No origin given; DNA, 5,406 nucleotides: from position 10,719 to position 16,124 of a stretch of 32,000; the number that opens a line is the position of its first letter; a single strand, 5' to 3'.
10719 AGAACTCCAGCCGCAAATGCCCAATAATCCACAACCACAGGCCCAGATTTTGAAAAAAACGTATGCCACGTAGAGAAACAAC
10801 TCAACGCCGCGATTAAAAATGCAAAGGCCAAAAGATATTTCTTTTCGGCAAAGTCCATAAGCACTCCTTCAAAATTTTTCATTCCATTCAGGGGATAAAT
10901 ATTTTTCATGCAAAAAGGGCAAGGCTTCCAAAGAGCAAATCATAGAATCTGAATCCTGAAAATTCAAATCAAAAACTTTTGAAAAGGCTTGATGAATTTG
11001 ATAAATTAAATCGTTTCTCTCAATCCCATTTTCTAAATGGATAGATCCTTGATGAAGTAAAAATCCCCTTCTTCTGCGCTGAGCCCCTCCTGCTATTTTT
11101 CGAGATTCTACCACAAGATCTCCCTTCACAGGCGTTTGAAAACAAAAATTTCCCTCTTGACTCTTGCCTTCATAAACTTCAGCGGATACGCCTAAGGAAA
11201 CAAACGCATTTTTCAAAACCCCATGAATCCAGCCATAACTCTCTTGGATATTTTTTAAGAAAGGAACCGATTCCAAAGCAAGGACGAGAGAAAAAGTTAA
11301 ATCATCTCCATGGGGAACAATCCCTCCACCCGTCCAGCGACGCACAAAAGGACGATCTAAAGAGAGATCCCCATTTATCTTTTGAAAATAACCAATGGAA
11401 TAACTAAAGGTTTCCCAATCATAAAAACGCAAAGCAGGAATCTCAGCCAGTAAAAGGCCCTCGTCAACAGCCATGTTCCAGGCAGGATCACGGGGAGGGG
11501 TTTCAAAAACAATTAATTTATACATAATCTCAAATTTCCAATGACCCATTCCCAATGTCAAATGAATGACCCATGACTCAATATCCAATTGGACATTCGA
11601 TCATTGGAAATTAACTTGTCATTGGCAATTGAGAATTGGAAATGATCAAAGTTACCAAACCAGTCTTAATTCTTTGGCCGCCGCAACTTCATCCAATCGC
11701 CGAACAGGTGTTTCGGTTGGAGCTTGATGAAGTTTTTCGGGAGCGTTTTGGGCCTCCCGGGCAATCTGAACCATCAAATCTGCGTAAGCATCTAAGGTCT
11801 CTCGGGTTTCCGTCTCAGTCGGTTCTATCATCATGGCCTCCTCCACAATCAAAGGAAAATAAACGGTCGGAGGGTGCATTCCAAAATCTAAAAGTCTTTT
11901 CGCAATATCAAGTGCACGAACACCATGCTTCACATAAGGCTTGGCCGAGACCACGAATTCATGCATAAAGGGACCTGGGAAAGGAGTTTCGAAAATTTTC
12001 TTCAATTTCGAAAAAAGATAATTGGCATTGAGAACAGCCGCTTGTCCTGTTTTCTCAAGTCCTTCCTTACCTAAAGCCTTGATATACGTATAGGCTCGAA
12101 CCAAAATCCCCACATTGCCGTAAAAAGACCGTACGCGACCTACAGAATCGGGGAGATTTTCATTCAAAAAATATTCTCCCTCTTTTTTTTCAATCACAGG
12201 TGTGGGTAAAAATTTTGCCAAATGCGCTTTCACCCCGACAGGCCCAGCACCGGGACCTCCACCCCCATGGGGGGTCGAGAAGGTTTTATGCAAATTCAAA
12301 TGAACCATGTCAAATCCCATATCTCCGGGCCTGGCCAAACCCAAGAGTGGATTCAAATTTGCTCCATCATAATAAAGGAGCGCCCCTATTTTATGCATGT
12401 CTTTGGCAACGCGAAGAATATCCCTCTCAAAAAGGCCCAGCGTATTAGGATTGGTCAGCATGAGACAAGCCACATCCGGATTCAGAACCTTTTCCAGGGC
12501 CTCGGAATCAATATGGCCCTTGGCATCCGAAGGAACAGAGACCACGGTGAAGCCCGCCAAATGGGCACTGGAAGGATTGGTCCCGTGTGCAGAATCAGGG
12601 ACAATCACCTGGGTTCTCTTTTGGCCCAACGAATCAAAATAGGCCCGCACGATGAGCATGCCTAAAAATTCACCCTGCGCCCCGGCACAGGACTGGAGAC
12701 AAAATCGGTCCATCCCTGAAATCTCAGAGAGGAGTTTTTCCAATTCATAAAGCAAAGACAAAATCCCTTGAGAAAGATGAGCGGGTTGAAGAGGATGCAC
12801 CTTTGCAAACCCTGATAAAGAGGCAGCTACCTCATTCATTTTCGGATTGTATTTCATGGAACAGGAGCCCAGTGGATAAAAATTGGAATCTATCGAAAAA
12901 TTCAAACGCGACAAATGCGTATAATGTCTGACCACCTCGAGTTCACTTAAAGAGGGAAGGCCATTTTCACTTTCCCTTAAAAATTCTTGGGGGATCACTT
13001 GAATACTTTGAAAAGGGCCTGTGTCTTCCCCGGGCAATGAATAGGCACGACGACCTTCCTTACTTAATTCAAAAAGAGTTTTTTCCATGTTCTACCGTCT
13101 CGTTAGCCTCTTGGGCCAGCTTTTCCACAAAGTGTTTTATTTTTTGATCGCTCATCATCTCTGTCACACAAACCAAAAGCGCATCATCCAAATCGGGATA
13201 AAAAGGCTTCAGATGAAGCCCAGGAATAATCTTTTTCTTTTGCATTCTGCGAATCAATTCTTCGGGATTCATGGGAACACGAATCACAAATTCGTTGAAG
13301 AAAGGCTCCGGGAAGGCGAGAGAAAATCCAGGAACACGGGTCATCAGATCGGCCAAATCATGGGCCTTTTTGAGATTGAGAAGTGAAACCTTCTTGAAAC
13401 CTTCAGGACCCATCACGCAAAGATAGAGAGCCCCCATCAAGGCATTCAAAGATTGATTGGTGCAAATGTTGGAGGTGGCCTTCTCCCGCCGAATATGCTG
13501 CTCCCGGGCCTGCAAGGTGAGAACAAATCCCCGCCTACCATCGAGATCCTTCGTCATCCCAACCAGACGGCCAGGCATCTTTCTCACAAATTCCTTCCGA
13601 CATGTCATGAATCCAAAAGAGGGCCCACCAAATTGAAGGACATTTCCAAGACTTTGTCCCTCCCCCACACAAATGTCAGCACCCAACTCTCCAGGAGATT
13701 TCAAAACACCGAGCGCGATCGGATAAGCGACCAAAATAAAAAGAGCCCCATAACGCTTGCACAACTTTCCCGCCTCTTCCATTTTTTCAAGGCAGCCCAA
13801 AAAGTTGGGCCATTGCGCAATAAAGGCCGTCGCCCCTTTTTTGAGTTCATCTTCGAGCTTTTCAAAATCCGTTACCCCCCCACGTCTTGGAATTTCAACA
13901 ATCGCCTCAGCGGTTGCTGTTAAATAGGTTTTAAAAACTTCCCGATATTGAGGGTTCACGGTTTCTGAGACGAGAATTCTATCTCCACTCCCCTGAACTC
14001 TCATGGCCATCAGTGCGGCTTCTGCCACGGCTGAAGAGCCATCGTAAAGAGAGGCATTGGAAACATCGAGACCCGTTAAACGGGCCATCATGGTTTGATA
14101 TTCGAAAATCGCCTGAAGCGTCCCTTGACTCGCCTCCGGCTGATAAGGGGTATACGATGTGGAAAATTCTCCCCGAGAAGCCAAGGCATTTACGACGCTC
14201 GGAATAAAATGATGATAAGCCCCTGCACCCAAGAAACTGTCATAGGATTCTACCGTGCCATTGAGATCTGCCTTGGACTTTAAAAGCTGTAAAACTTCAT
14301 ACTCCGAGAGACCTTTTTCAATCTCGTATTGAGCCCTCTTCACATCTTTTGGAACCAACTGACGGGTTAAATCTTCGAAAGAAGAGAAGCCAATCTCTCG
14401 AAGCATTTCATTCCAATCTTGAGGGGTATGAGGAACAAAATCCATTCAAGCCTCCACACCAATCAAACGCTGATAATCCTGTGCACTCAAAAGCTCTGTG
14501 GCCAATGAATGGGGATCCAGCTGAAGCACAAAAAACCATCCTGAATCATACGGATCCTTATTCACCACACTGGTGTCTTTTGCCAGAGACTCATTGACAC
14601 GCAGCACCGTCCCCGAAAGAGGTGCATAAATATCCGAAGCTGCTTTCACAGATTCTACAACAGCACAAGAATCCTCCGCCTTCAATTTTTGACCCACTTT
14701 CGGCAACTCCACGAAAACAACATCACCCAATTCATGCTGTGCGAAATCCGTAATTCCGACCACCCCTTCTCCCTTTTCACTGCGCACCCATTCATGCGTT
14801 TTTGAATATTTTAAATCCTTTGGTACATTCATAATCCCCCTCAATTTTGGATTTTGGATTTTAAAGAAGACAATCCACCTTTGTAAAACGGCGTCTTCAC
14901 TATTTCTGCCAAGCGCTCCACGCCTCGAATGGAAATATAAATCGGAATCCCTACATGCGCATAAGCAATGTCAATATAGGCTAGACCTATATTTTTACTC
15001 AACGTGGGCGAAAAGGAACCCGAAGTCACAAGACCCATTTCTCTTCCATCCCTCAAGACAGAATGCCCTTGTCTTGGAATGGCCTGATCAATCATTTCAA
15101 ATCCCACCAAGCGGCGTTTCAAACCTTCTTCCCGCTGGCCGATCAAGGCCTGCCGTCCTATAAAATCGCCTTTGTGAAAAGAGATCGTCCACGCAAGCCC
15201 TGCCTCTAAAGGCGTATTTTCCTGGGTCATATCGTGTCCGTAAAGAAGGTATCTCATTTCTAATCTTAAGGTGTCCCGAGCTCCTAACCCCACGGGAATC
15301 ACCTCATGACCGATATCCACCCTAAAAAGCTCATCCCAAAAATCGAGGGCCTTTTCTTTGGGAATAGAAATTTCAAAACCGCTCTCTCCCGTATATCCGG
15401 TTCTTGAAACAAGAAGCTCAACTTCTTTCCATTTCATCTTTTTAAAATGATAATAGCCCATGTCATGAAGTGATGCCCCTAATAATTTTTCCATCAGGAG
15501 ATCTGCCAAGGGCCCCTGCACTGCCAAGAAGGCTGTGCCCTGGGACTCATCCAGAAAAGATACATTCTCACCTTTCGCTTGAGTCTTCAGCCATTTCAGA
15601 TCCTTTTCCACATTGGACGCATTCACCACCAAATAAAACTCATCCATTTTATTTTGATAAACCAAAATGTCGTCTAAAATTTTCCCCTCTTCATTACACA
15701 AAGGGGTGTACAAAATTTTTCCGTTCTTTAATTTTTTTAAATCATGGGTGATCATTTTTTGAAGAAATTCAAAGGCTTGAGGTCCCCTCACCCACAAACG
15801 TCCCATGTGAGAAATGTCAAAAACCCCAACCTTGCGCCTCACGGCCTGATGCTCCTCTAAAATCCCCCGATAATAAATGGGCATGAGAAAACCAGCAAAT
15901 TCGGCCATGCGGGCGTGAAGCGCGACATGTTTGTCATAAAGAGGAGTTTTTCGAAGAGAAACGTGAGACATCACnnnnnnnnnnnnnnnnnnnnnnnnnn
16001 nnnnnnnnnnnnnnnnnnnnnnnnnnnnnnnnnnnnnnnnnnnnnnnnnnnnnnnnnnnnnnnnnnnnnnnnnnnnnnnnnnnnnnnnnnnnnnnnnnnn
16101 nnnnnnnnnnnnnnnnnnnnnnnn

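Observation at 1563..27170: Nearly every intergenic spacer is a hairpin built from degenerate tandem heptanucleotides (STRR-like architecture)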

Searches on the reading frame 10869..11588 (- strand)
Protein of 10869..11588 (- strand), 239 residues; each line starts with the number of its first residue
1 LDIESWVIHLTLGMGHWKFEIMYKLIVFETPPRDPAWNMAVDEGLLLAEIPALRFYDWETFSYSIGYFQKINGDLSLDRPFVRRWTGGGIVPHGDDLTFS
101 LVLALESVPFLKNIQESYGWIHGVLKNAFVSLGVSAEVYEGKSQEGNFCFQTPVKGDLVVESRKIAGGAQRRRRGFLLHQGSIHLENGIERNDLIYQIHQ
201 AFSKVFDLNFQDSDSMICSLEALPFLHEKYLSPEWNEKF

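Call 10: search_protein_families(library=pfam, proteins=[window:10869-11588:-])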
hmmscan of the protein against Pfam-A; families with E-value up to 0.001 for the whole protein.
window:10869-11588:- (239 aa): 2 families
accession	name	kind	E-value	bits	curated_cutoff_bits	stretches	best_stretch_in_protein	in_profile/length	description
PF21948.1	LplA-B_cat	-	3.2e-19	70.1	27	1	34-196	1-157/200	Lipoyl protein ligase A/B catalytic domain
PF03099.24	BPL_LplA_LipB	-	2.5e-09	37.6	21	1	81-185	28-130/133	Biotin/lipoate A/B protein ligase family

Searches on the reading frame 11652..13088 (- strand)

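Call 10: search_protein_families(library=pfam, proteins=[window:11652-13088:-])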
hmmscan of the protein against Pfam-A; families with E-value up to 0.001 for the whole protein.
window:11652-13088:- (478 aa): 3 families
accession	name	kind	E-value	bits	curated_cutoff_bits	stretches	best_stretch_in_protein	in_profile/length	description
PF21478.3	GcvP2_C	-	1.6e-25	89.8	27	1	349-451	3-107/122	Glycine dehydrogenase, C-terminal domain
PF02347.22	GDC-P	-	1.2e-09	37.9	26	1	30-299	29-288/429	Glycine cleavage system P-protein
PF00266.25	Aminotran_5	-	3.3e-07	30.1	21.5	1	145-275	76-207/371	Aminotransferase class-V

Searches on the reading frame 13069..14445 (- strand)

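Call 11: search_protein_families(library=pfam, proteins=[window:13069-14445:-])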
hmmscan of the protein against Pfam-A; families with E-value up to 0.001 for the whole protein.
window:13069-14445:- (458 aa): 1 family
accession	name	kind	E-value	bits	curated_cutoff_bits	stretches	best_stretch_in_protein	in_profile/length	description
PF02347.22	GDC-P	-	6.1e-123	411.3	26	1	3-441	3-427/429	Glycine cleavage system P-protein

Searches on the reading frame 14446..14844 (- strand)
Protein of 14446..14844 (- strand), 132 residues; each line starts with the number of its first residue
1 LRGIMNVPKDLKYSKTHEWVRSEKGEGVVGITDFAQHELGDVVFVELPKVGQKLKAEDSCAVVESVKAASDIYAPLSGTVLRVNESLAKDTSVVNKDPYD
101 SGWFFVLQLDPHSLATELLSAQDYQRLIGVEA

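Call 11: search_protein_families(library=pfam, proteins=[window:14446-14844:-])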
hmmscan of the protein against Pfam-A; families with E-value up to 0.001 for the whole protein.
window:14446-14844:- (132 aa): 2 families
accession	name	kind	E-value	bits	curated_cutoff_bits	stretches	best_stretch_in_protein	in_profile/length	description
PF01597.25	GCV_H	-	7.4e-42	142.5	22.2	1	11-127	1-118/122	Glycine cleavage H-protein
PF00364.28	Biotin_lipoyl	-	0.00018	21.7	22.1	1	49-83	22-56/73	Biotin-requiring enzyme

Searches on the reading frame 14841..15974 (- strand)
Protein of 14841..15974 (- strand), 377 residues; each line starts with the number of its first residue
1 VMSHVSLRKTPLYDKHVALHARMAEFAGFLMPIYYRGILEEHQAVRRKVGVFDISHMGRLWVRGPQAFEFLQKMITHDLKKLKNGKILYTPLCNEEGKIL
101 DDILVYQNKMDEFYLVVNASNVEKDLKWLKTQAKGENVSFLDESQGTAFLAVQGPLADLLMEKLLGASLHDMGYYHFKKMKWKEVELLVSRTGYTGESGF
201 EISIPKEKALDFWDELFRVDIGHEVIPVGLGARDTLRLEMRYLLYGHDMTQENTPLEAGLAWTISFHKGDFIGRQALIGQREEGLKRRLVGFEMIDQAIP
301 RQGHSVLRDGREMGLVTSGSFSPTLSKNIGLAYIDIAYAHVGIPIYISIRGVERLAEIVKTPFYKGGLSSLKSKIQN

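Call 11: search_protein_families(library=pfam, proteins=[window:14841-15974:-])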
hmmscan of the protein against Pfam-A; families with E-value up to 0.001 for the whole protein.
window:14841-15974:- (377 aa): 2 families
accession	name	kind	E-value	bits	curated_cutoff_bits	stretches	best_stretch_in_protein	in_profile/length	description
PF01571.26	GCV_T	-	1.2e-91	307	25.6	1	12-263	1-255/255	Aminomethyltransferase folate-binding domain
PF08669.17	GCV_T_C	-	1.1e-24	86.5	25.9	1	287-365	1-80/80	Glycine cleavage T-protein C-terminal barrel domain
